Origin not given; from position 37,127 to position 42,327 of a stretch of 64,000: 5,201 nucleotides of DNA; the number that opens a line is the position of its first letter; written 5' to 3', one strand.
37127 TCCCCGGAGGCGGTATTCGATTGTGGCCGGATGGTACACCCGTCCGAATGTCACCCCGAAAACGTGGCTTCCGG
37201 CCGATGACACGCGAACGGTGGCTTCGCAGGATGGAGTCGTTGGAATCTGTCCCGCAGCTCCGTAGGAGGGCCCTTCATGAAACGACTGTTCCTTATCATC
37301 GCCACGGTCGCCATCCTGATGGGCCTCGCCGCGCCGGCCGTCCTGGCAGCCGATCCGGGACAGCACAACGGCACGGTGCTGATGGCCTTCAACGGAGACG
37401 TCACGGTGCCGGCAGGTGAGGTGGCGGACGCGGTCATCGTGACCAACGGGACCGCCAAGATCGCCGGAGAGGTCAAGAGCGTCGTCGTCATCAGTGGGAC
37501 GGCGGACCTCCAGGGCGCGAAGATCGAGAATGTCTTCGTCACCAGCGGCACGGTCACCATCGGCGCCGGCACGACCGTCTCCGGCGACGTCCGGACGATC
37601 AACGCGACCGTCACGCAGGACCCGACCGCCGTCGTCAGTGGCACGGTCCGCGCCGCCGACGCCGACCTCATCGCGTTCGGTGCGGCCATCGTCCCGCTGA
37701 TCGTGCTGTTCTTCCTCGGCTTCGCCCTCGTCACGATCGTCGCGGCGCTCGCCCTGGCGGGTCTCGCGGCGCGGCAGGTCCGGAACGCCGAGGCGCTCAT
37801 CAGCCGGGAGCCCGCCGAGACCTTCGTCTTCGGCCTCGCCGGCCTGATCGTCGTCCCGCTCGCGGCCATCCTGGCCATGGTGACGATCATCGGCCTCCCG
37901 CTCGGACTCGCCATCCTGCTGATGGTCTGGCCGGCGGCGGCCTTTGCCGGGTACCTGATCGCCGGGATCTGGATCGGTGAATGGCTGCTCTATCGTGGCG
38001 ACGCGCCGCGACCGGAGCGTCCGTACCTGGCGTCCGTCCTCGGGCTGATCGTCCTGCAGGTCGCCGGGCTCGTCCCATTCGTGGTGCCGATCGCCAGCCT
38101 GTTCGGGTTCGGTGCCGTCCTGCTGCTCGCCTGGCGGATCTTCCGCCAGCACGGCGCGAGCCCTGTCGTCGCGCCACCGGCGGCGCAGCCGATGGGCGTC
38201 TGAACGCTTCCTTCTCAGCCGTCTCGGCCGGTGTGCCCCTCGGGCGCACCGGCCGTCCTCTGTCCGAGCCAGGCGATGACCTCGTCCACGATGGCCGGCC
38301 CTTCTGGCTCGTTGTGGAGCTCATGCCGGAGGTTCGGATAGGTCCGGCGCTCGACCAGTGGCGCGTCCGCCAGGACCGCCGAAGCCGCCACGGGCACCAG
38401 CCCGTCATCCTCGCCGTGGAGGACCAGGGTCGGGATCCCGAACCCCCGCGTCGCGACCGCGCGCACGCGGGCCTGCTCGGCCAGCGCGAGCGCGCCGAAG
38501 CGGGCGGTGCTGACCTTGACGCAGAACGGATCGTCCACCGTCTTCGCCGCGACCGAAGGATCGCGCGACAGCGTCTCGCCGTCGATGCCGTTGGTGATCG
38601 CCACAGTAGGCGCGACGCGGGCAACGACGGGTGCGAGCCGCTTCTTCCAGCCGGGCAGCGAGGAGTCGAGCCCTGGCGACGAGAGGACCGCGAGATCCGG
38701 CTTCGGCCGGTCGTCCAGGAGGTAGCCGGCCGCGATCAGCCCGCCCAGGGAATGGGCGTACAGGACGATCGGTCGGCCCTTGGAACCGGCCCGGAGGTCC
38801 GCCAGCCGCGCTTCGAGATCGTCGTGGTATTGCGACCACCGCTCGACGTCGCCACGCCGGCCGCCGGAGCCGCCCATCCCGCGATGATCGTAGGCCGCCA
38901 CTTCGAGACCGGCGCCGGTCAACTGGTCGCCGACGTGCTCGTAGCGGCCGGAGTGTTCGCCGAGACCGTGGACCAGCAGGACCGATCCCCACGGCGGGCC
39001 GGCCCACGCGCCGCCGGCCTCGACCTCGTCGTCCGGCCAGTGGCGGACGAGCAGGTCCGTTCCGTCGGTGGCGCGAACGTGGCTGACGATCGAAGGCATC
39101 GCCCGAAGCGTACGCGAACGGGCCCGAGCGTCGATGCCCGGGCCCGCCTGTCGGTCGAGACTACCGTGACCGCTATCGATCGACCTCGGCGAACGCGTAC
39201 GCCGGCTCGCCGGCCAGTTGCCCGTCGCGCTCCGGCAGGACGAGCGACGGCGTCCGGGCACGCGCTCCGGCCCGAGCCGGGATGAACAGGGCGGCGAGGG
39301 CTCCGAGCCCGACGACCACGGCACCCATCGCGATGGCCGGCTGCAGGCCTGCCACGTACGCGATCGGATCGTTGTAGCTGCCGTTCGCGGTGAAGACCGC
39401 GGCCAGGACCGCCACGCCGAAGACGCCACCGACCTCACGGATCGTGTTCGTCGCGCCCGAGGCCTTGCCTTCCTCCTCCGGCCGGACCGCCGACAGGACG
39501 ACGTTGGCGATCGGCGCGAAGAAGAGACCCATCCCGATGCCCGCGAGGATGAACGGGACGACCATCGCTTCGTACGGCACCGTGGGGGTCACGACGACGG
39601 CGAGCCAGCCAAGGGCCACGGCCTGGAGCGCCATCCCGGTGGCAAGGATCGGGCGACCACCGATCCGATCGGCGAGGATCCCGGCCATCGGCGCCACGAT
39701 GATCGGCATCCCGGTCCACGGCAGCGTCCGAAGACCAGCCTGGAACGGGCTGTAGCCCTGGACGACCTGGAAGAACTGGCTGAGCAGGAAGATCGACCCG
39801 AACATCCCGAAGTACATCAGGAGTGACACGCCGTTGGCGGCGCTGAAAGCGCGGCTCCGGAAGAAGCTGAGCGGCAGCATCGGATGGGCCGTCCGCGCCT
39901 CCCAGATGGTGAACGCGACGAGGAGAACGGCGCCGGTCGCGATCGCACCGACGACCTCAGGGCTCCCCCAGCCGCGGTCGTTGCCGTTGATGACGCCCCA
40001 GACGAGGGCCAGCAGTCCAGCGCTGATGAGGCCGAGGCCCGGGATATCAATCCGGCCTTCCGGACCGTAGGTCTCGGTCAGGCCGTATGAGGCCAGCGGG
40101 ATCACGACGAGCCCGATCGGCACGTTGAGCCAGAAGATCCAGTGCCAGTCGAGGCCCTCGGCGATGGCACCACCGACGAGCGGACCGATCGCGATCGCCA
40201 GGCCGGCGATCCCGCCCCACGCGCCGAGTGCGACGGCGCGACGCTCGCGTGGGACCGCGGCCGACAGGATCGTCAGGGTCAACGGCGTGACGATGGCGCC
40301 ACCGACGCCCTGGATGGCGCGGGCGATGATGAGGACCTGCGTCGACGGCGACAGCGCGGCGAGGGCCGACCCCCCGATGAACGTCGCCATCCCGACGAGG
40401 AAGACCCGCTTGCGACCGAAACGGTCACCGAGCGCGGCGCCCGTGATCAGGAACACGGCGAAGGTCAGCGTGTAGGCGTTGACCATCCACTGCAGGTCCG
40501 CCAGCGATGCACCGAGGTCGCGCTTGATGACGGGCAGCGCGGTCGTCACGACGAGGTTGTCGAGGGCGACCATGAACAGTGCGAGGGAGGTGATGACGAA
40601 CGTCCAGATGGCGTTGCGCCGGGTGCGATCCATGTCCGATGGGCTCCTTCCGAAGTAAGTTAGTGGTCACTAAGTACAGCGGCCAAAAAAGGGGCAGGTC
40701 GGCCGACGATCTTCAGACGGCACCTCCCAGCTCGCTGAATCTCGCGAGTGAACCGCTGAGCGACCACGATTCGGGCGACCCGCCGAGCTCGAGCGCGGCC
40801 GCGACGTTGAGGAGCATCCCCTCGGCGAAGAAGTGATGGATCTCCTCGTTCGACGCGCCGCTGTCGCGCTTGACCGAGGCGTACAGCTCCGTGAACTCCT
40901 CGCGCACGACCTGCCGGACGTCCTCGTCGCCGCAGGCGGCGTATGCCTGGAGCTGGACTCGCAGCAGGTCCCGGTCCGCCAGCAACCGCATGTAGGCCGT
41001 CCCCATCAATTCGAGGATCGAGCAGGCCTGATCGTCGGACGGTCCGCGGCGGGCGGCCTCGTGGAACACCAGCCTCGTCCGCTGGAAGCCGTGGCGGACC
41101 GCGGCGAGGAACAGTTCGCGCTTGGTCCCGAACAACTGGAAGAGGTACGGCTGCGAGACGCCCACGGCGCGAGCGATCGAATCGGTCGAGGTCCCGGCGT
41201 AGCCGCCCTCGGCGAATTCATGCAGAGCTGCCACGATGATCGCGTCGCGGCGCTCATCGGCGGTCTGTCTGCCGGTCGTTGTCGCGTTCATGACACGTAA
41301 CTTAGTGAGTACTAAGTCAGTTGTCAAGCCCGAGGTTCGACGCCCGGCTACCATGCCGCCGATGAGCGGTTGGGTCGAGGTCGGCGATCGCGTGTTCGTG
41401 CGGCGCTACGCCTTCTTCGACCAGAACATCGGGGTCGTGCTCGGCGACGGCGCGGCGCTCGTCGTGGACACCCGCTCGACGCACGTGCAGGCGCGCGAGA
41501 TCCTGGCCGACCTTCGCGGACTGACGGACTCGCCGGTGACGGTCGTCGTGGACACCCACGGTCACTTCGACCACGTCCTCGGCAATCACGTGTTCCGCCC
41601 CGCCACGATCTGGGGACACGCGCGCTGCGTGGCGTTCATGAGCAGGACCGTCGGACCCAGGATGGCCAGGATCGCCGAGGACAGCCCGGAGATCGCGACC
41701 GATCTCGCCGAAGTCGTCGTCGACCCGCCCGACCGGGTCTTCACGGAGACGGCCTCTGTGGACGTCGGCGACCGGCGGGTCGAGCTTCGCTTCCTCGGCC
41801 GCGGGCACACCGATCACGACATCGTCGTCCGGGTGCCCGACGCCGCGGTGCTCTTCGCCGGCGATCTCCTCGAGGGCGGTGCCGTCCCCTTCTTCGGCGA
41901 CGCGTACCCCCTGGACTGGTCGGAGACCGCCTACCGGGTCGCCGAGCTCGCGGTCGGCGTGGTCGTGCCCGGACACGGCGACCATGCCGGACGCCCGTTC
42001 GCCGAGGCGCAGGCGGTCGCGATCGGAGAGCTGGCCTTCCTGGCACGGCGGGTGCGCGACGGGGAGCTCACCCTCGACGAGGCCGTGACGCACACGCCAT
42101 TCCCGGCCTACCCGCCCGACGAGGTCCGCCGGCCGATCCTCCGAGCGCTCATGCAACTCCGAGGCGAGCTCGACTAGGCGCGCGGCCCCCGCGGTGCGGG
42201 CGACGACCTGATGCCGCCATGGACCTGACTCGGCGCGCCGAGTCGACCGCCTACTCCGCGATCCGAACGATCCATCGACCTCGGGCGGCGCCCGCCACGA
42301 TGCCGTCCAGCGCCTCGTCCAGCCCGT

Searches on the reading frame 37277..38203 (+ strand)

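Call 31: search_protein_families(library=pfam, proteins=[window:37277-38203:+], max_evalue=0.001)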
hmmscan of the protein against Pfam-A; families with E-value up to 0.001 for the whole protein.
window:37277-38203:+ (308 aa): 1 family
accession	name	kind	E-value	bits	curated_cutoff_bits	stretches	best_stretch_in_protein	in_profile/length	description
PF14348.11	DUF4400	-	0.00029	20.9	27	1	134-228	99-188/196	Domain of unknown function (DUF4400)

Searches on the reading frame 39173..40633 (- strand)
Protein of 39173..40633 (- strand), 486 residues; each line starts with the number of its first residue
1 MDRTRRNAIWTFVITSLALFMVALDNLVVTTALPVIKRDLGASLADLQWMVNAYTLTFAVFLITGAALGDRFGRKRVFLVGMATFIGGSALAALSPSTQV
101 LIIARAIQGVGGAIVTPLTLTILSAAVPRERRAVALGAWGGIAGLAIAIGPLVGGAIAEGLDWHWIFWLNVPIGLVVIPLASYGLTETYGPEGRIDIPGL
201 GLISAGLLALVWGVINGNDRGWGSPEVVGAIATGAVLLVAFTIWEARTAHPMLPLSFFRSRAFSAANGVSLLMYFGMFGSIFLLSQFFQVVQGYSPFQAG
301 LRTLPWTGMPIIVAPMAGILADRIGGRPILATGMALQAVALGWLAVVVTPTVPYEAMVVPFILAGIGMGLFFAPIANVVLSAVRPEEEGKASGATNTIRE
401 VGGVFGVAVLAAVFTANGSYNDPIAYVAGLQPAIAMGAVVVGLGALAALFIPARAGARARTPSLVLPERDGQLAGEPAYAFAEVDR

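Call 31: search_protein_families(library=pfam, proteins=[window:39173-40633:-], max_evalue=0.001)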
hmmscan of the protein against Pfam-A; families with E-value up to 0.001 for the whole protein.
window:39173-40633:- (486 aa): 3 families
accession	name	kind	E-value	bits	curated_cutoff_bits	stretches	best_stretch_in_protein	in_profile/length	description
PF07690.21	MFS_1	-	3.9e-67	227.1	33.4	2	16-406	2-346/347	Major Facilitator Superfamily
PF00083.30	Sugar_tr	-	4.2e-07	29.6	22.3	1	43-178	44-185/452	Sugar (and other) transporter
PF03209.21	PUCC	-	0.00018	21.1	21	1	57-161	256-363/401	PUCC protein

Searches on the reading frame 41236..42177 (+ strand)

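Call 31: search_protein_families(library=pfam, proteins=[window:41236-42177:+], max_evalue=0.001)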
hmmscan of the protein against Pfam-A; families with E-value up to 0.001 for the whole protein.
window:41236-42177:+ (313 aa): 2 families
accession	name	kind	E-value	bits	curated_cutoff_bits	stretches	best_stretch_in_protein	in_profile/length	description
PF00753.33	Lactamase_B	-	6.8e-22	78.8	22.7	1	61-247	4-196/196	Metallo-beta-lactamase superfamily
PF12706.13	Lactamase_B_2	-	0.00094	19.3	27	0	91-144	20-79/200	Beta-lactamase superfamily domain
